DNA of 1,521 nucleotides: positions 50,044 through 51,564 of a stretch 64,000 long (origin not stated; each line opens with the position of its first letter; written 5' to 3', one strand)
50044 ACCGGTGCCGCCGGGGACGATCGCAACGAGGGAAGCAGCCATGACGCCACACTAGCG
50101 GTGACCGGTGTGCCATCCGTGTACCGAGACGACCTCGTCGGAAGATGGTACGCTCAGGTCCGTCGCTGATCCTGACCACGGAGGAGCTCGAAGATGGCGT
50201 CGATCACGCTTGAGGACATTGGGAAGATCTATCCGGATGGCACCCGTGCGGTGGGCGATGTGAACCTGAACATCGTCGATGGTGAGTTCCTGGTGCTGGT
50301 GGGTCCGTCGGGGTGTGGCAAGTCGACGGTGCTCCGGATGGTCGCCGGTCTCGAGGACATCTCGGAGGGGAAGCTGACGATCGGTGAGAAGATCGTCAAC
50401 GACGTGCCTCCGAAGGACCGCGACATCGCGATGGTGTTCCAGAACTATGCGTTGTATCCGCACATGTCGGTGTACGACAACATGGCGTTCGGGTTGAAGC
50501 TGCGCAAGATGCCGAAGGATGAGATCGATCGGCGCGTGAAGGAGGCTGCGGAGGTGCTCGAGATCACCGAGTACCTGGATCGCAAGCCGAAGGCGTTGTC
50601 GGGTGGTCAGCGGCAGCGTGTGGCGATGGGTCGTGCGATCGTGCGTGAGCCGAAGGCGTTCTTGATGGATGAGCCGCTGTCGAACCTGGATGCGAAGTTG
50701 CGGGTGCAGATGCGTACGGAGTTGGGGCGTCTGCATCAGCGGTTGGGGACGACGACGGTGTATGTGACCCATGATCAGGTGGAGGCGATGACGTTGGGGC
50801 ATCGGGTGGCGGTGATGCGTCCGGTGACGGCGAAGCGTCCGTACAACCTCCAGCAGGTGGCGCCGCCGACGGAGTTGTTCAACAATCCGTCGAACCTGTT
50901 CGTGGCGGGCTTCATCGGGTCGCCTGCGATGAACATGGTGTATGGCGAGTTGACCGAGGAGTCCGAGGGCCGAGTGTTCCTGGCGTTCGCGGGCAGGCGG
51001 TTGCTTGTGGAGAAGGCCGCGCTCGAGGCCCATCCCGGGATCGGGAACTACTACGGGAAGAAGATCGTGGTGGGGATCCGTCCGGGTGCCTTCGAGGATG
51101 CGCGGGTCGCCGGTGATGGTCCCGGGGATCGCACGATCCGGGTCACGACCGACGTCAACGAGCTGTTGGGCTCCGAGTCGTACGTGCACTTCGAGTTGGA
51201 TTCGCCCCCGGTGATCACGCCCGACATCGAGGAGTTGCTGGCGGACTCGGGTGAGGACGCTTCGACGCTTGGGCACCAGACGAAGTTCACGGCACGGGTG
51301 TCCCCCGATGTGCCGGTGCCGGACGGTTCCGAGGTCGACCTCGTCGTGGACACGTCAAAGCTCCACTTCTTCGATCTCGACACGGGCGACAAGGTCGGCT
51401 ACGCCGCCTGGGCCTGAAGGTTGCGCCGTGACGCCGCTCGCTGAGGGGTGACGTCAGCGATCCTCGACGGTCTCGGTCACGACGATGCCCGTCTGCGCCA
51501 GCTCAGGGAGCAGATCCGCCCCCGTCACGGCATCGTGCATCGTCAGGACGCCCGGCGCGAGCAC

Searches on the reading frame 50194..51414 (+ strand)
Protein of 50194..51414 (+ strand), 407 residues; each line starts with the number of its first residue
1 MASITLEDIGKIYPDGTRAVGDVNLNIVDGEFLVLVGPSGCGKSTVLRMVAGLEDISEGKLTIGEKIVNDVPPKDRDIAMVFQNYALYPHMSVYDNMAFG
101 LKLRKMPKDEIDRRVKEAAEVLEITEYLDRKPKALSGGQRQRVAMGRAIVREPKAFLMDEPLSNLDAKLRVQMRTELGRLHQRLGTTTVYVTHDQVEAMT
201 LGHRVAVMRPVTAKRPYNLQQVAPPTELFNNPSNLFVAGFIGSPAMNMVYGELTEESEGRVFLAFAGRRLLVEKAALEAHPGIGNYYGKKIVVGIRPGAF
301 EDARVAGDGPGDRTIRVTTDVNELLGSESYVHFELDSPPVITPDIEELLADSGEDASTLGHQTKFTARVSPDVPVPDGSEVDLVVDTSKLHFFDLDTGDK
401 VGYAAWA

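Call 6: search_protein_families(library=ncbifam, proteins=[window:50194-51414:+])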
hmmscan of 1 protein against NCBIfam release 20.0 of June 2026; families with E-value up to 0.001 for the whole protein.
window:50194-51414:+ (407 aa): 184 families (the best 25 are shown)
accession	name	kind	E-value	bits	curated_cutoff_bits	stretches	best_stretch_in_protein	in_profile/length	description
NF008653.0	PRK11650.1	subfamily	5.3e-137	456.6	432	1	1-400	1-354/357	sn-glycerol-3-phosphate ABC transporter ATP-binding protein UgpC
NF008233.0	PRK11000.1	equivalog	5.3e-115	384.2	568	1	1-337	1-320/369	maltose/maltodextrin ABC transporter ATP-binding protein MalK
NF006987.0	PRK09452.1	equivalog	3.8e-91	305.6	482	1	4-261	18-266/378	spermidine/putrescine ABC transporter ATP-binding protein PotA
NF040933.2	ABC_arch_GlcV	equivalog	2.5e-88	296.4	450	1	3-298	2-284/357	glucose ABC transporter ATP-binding protein GlcV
TIGR01187.1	potA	subfamily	1.9e-86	290.1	355.6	1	35-273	1-232/325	polyamine ABC transporter ATP-binding protein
TIGR03265.1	PhnT2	equivalog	1.2e-82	278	457.7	1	4-335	5-312/353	putative 2-aminoethylphosphonate ABC transporter ATP-binding protein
NF043075.1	MMSYN1_0197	equivalog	1.1e-81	274.4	550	1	4-256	3-246/341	spermidine/putrescine ABC transporter ATP-binding protein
NF040840.2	tungstate_WtpC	equivalog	2.7e-75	253.8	440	1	19-261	15-249/347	tungstate ABC transporter ATP-binding protein WtpC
NF008513.0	PRK11432.1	equivalog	5.2e-74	249.3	496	1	5-256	8-250/351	ferric ABC transporter ATP-binding protein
NF008621.0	PRK11607.1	equivalog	1.2e-73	248.1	613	1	9-267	25-274/377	putrescine ABC transporter ATP-binding subunit PotG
TIGR03258.1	PhnT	equivalog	8.4e-72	242.2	499.15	1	15-247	19-246/359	2-aminoethylphosphonate ABC transport system ATP-binding subunit PhnT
TIGR00968.1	3a0106s01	subfamily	2.2e-71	240.2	342.75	1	4-243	1-233/237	sulfate ABC transporter ATP-binding protein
NF008105.0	PRK10851.1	equivalog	2.5e-62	210.7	502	1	3-253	2-247/362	sulfate/thiosulfate ABC transporter ATP-binding protein CysA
TIGR01186.1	proV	subfamily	4.2e-61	207.1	326.6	1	16-246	5-235/363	betaine/proline/choline family ABC transporter ATP-binding protein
TIGR03415.1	ABC_choXWV_ATP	equivalog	7.3e-53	179.9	483.75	1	19-242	39-266/382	choline ABC transporter ATP-binding protein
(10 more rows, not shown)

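Call 7: search_protein_families(library=pfam, proteins=[window:50194-51414:+])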
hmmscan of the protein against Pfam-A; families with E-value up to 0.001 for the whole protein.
window:50194-51414:+ (407 aa): 4 families
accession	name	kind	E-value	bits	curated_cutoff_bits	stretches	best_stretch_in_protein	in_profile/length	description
PF00005.33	ABC_tran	-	4.4e-31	108.7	25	1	22-162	3-136/137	ABC transporter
PF17912.7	OB_MalK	-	5e-09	37.3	27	1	242-297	1-50/53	MalK OB fold domain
PF02463.25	SMC_N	-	0.00015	21.7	40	1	29-198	23-204/220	RecF/RecN/SMC N terminal domain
PF13304.12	AAA_21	-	0.00043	20.9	27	0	32-54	1-23/304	AAA domain, putative AbiEii toxin, Type IV TA system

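Call 8: find_related_loci(query=window:50194-51414:+, collection=genome_contigs, flank=6000)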
Query window:50194-51414:+ (407 aa) in genome_contigs; peptide patterns used: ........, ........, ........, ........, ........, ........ (x = any residue, [..] = any of these).
600 stretches matched a pattern (row limit reached: there are more); 599 encode a relative of the query (tblastn E <= 1e-3); the best 80 are kept; 80 distinct loci.
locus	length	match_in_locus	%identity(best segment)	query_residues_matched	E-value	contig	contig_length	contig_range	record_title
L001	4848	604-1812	80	1-405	0e+0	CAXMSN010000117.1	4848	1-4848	MAG: uncultured Kiloniellales bacterium isolate 07C-BC-St07_bin.9.orig genome assembly, contig: k141_539576, whole genom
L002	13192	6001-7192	70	1-399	2e-174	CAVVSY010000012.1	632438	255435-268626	MAG: uncultured bacterium isolate MFD02840.bin.2.66 genome assembly, contig: contig_36375, whole genome shotgun sequence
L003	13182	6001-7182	66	1-401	2e-169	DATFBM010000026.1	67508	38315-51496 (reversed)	MAG TPA_asm: Acidimicrobiia bacterium isolate SMAG_U8528 k141_1350408, whole genome shotgun sequence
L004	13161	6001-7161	61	1-398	3e-157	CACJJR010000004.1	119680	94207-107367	uncultured Candidatus Actinomarina sp. isolate AG-447-I21 genome assembly, contig: AG-447-I21_NODE_4, whole genome shotg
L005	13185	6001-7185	55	1-398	1e-141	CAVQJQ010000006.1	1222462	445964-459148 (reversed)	MAG: uncultured Actinomycetes bacterium isolate MFD02416.bin.1.74 genome assembly, contig: contig_37066, whole genome sh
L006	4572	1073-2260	54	1-401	3e-140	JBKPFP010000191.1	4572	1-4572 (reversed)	MAG: Actinomycetota bacterium isolate HAY_GM_MAG_00018 HAY_GM_000000007552, whole genome shotgun sequence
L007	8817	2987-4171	54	1-398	7e-138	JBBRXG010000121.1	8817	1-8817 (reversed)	MAG: Gaiellales bacterium isolate La4_metabat2.179 La4_metabat2.179_K_3324099_L_8817_cov_14.1619, whole genome shotgun s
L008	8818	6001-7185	55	1-401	8e-136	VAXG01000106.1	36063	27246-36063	MAG: Actinobacteria bacterium isolate AC_26 14_1009_16_30cm_scaffold_1217, whole genome shotgun sequence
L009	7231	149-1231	55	1-394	2e-134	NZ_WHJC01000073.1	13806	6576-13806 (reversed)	Clostridium tarantellae strain DSM 3997 contig073, whole genome shotgun sequence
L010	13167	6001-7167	55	1-398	2e-133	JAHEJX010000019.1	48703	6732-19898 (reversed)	MAG: Actinomycetes bacterium isolate Ww568 NODE_1256_length_48703_cov_3.785044, whole genome shotgun sequence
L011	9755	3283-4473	54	1-398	1e-132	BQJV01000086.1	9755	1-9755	MAG: Acidimicrobiales bacterium DHS20C19 DNA, sequence086, whole genome shotgun sequence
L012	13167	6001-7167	55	1-398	2e-131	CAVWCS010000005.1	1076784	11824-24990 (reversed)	MAG: uncultured Actinomycetes bacterium isolate MFD09286.bin.2.41 genome assembly, contig: contig_36559, whole genome sh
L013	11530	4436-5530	55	1-397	6e-131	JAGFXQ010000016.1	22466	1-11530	MAG: Bacillota bacterium isolate CTSoil_066 scaffold_701, whole genome shotgun sequence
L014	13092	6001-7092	55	1-397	7e-130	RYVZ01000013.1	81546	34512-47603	MAG: Lachnospiraceae bacterium isolate MAG_RACS_002 NODE_47_length_81546_cov_28.549963, whole genome shotgun sequence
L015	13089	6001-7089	55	1-397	6e-129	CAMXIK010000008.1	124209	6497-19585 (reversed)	MAG TPA_asm: uncultured Lachnospiraceae bacterium isolate SRR17120552_bin.7_metawrap_v1.3_MAG genome assembly, contig: N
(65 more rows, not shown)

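Call 10: find_homologous_proteins(query=window:50194-51414:+)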
Query window:50194-51414:+ (407 aa): 8000 proteins with E <= 0.001 among 8000 candidates; the best 120 are listed.
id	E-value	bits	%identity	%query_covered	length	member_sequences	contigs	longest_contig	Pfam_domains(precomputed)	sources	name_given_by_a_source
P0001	1.9e-263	891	98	100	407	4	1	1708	PF00005.34,PF17912.8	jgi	jgi:multiple sugar transport system ATP-binding protein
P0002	1.9e-231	786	86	100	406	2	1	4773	PF00005.34,PF17912.8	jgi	jgi:multiple sugar transport system ATP-binding protein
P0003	2.2e-231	786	86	99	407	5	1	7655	PF00005.34,PF17912.8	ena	-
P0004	4.0e-230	782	86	100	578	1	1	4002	PF00005.34,PF17912.8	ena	-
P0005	1.9e-229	779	85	100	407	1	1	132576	PF00005.34,PF17912.8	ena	-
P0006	5.0e-229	778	85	100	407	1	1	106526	PF00005.34,PF17912.8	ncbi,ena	-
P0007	8.9e-229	777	84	100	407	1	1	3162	PF00005.34,PF17912.8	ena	-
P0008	3.9e-228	775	84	100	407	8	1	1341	PF00005.34,PF17912.8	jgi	-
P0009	5.7e-228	775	86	99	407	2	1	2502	PF00005.34,PF02463.26,PF17912.8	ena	-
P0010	7.0e-227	771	86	100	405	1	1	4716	PF00005.34,PF02463.26,PF17912.8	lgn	-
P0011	6.8e-226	768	85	100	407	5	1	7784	PF00005.34,PF02463.26,PF17912.8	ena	-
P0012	1.3e-225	767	84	100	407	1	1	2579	PF00005.34,PF17912.8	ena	-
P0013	2.2e-225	766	83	100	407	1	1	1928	PF00005.34,PF17912.8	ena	-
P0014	2.5e-224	763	84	100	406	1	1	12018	PF00005.34,PF02463.26,PF17912.8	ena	-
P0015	5.5e-224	761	83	100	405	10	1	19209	PF00005.34,PF17912.8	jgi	jgi:multiple sugar transport system ATP-binding protein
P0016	6.1e-224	761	84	100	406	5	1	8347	PF00005.34,PF17912.8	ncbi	-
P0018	6.2e-222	755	84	100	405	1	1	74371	PF00005.34,PF17912.8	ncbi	ncbi:MAG: ABC transporter ATP-binding protein [Acidimicrobiia bacterium]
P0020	7.4e-221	751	83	99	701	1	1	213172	PF00005.34,PF17912.8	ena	-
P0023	4.3e-220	749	82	100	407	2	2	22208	PF00005.34,PF02463.26,PF17912.8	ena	-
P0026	9.4e-219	744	82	100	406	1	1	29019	PF00005.34,PF02463.26,PF17912.8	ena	-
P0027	2.0e-218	743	83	99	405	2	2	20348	PF00005.34,PF13304.13,PF17912.8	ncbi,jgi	-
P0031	2.5e-217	739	83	99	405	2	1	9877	PF00005.34,PF17912.8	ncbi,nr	ncbi:MAG: sn-glycerol-3-phosphate ABC transporter ATP-binding protein UgpC [Acidimicrobiia bacterium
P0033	2.6e-216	736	82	100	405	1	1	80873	PF00005.34,PF17912.8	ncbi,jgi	-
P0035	1.2e-214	731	81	100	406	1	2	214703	PF00005.34,PF02463.26,PF17912.8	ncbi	-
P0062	1.3e-208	711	79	100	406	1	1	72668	PF00005.34,PF17912.8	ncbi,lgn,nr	ncbi:MAG: sn-glycerol-3-phosphate ABC transporter ATP-binding protein UgpC [Acidimicrobiia bacterium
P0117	3.1e-194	663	73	100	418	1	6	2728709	PF00005.34,PF17912.8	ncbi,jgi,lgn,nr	ncbi:MAG: sn-glycerol-3-phosphate ABC transporter ATP-binding protein UgpC [Acidimicrobiia bacterium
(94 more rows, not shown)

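Call 11: find_encoding_contigs(protein=P0001, flank=10000, max_places=4)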
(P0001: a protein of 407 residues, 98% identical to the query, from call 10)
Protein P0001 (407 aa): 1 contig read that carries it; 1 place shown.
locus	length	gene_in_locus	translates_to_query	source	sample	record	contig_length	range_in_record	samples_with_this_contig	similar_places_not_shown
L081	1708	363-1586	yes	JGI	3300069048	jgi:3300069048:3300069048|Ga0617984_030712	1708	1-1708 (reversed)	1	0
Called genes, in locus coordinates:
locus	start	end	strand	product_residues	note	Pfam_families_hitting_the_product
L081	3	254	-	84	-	?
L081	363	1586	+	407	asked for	PF00005:ABC_tran, PF17912:OB_MalK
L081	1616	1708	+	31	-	?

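Call 12: find_encoding_contigs(protein=P0005, flank=10000, max_places=3)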
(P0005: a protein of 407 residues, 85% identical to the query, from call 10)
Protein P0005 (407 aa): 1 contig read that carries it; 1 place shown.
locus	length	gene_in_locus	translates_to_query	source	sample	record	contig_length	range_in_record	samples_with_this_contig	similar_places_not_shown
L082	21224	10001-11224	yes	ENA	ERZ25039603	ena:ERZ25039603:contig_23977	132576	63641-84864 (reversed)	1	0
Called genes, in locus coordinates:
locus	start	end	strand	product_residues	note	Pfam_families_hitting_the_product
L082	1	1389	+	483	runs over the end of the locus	PF00749:tRNA-synt_1c, PF19269:Anticodon_2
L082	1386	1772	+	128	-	PF00903:Glyoxalase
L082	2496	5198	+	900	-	PF01959:DHQS (faint), PF11110:Phage_hub_GP28 (faint), PF16774:Dit_N (faint), PF19649:DUF6152 (faint)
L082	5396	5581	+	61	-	-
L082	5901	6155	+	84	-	-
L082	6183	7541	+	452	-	PF00999:Na_H_Exchanger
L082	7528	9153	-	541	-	PF00890:FAD_binding_2 (faint), PF01266:DAO (faint), PF07992:Pyr_redox_2 (faint), PF13450:NAD_binding_8 (weak), PF00732:GMC_oxred_N (weak), PF05199:GMC_oxred_C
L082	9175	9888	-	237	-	PF00106:adh_short, PF13561:adh_short_C2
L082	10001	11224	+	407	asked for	PF00005:ABC_tran, PF17912:OB_MalK (weak)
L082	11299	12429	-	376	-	PF01262:AlaDh_PNT_C, PF03435:Sacchrp_dh_NADP, PF16653:Sacchrp_dh_C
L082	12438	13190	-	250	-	PF02585:PIG-L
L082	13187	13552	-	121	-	PF01983:CofC (weak)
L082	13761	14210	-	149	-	PF13468:Glyoxalase_3, PF13669:Glyoxalase_4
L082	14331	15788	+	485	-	PF00224:PK, PF02887:PK_C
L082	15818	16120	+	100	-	-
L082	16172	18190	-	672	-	PF12229:PG_binding_4 (weak), PF04294:VanW, PF03793:PASTA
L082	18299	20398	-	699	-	PF12229:PG_binding_4 (faint), PF04294:VanW, PF03793:PASTA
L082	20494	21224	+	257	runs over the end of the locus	PF12705:PDDEXK_1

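Call 13: find_encoding_contigs(protein=P0006, flank=10000, max_places=3)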
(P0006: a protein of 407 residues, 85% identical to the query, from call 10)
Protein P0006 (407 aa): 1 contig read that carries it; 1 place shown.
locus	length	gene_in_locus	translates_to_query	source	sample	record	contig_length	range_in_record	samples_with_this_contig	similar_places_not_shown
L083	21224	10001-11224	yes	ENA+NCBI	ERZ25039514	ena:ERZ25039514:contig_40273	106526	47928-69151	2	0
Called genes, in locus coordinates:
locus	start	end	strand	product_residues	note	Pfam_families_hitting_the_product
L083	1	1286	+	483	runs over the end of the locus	PF00749:tRNA-synt_1c, PF19269:Anticodon_2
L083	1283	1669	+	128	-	PF00903:Glyoxalase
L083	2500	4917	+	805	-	PF01959:DHQS (faint), PF11110:Phage_hub_GP28 (faint), PF16774:Dit_N (faint), PF19649:DUF6152 (faint)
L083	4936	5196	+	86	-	-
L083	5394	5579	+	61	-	-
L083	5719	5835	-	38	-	-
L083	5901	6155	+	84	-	-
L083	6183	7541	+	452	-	PF00999:Na_H_Exchanger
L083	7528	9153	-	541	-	PF00890:FAD_binding_2 (faint), PF01266:DAO (faint), PF07992:Pyr_redox_2 (faint), PF13450:NAD_binding_8 (weak), PF00732:GMC_oxred_N (weak), PF05199:GMC_oxred_C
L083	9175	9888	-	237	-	PF00106:adh_short, PF13561:adh_short_C2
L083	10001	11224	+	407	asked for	PF00005:ABC_tran, PF17912:OB_MalK (weak)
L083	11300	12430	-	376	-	PF01262:AlaDh_PNT_C, PF03435:Sacchrp_dh_NADP, PF16653:Sacchrp_dh_C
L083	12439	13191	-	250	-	PF02585:PIG-L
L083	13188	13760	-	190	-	PF01983:CofC, PF12804:NTP_transf_3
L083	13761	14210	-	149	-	PF13468:Glyoxalase_3, PF13669:Glyoxalase_4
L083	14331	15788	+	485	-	PF00224:PK, PF02887:PK_C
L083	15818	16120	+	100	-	-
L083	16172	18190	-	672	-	PF12229:PG_binding_4 (weak), PF04294:VanW, PF03793:PASTA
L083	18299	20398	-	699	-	PF12229:PG_binding_4 (faint), PF04294:VanW, PF03793:PASTA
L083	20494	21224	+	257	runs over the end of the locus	PF12705:PDDEXK_1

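Call 16: find_encoding_contigs(protein=P0018, flank=10000, max_places=2)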
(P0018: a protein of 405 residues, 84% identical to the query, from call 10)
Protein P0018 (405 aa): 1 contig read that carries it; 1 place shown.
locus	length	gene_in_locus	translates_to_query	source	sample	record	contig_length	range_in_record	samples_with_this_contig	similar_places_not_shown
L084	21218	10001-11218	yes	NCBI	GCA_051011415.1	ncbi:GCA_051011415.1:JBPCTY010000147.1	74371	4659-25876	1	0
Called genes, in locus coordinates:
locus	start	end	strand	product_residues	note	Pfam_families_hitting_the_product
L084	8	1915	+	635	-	PF26549:Tricorn_N, PF07676:PD40 (weak), PF05448:AXE1 (faint), PF00326:Peptidase_S9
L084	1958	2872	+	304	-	PF01063:Aminotran_4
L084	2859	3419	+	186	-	PF03061:4HBT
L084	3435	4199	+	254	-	PF10370:Rv2993c-like_N, PF01557:FAA_hydrolase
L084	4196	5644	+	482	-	PF00749:tRNA-synt_1c, PF19269:Anticodon_2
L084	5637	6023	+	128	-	PF00903:Glyoxalase, PF18029:Glyoxalase_6 (weak), PF22677:Ble-like_N (weak)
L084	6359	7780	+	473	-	PF04294:VanW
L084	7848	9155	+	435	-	PF00999:Na_H_Exchanger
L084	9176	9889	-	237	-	PF00106:adh_short, PF13561:adh_short_C2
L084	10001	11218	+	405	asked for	PF00005:ABC_tran, PF17912:OB_MalK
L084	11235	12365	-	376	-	PF01262:AlaDh_PNT_C (weak), PF01266:DAO (weak), PF03435:Sacchrp_dh_NADP, PF16653:Sacchrp_dh_C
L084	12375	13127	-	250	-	PF02585:PIG-L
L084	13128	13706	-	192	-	PF01983:CofC, PF12804:NTP_transf_3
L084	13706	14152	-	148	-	PF00903:Glyoxalase (weak), PF13468:Glyoxalase_3, PF13669:Glyoxalase_4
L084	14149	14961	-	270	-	PF00528:BPD_transp_1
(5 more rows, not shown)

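Call 17: find_encoding_contigs(protein=P0020, flank=10000, max_places=2)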
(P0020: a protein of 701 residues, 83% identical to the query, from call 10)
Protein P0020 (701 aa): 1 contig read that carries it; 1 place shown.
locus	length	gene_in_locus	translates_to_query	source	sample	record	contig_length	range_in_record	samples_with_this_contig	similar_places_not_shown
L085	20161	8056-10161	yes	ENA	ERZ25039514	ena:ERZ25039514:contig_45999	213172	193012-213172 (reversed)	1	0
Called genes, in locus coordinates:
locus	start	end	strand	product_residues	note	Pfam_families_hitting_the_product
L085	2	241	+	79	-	?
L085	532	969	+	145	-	-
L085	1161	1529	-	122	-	PF08241:Methyltransf_11 (weak), PF08242:Methyltransf_12, PF13489:Methyltransf_23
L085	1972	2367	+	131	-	PF08240:ADH_N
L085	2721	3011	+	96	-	-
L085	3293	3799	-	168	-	-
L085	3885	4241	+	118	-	PF06314:ADC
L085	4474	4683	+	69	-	-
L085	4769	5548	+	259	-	PF00881:Nitroreductase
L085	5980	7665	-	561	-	PF00732:GMC_oxred_N (faint), PF01266:DAO (faint), PF05199:GMC_oxred_C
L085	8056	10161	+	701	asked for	PF00005:ABC_tran, PF17912:OB_MalK (weak)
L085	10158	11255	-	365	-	PF01262:AlaDh_PNT_C, PF01266:DAO, PF03435:Sacchrp_dh_NADP, PF16653:Sacchrp_dh_C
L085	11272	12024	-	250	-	PF02585:PIG-L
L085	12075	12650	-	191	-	PF01983:CofC, PF12804:NTP_transf_3, PF09837:DUF2064 (weak)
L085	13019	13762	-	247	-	PF02463:SMC_N (weak), PF00005:ABC_tran, PF13304:AAA_21 (faint)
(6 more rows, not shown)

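Call 18: find_encoding_contigs(protein=P0035, flank=10000, max_places=2)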
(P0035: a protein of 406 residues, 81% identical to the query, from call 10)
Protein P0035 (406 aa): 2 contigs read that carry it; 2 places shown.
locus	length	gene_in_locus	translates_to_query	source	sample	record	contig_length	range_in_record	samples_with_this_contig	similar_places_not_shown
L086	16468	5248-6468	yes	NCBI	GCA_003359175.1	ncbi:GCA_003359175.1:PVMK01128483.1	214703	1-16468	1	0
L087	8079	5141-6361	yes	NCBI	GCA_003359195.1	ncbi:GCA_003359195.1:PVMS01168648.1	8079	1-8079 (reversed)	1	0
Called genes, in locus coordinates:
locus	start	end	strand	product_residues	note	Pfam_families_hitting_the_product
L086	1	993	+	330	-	?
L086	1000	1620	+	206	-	-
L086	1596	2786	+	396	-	PF00999:Na_H_Exchanger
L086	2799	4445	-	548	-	PF00890:FAD_binding_2 (weak), PF01266:DAO (faint), PF07992:Pyr_redox_2 (faint), PF13450:NAD_binding_8 (faint), PF00732:GMC_oxred_N (weak), PF05199:GMC_oxred_C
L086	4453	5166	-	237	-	PF00106:adh_short, PF08659:KR (weak), PF13561:adh_short_C2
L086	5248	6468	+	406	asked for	PF02463:SMC_N (weak), PF00005:ABC_tran, PF17912:OB_MalK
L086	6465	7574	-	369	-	PF01262:AlaDh_PNT_C, PF01266:DAO, PF02254:TrkA_N (weak), PF03435:Sacchrp_dh_NADP, PF16653:Sacchrp_dh_C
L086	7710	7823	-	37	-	-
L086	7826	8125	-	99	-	PF05635:23S_rRNA_IVP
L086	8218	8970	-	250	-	PF02585:PIG-L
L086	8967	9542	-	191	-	PF01983:CofC, PF12804:NTP_transf_3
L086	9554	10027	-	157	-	PF13468:Glyoxalase_3 (weak), PF13669:Glyoxalase_4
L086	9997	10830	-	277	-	PF00528:BPD_transp_1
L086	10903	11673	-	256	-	PF00497:SBP_bac_3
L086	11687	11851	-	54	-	-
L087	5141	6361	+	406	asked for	PF02463:SMC_N (weak), PF00005:ABC_tran, PF17912:OB_MalK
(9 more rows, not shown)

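Call 22: find_related_loci(query=window:50194-51414:+, collection=metagenome_contigs, flank=6000)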
Query window:50194-51414:+ (407 aa) in metagenome_contigs; peptide patterns used: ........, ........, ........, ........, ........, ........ (x = any residue, [..] = any of these).
600 stretches matched a pattern (row limit reached: there are more); 599 encode a relative of the query (tblastn E <= 1e-3); the best 80 are kept; 80 distinct loci.
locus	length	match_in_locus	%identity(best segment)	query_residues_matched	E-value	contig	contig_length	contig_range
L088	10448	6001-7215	65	1-407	2e-174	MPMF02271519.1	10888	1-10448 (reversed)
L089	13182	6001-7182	67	1-401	4e-174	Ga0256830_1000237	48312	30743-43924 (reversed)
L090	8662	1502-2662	59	1-398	8e-153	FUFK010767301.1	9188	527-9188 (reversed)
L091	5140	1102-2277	59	1-398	2e-151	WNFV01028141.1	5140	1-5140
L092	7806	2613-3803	58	1-398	3e-149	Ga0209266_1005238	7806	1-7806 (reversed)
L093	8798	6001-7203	57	1-407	5e-142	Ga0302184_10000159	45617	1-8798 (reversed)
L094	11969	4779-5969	57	1-403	4e-141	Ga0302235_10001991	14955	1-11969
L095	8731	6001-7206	53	1-402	2e-136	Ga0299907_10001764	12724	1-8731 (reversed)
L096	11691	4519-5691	54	1-401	1e-135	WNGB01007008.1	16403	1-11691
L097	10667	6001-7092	55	1-397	2e-130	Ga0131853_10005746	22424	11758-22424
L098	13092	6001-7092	55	1-397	2e-130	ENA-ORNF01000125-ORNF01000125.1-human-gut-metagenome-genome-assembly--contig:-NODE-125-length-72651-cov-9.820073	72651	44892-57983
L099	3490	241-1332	55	1-397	4e-134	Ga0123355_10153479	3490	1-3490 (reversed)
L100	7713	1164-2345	54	1-398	3e-130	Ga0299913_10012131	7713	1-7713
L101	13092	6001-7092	53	1-397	4e-130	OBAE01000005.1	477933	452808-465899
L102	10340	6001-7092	54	1-397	7e-130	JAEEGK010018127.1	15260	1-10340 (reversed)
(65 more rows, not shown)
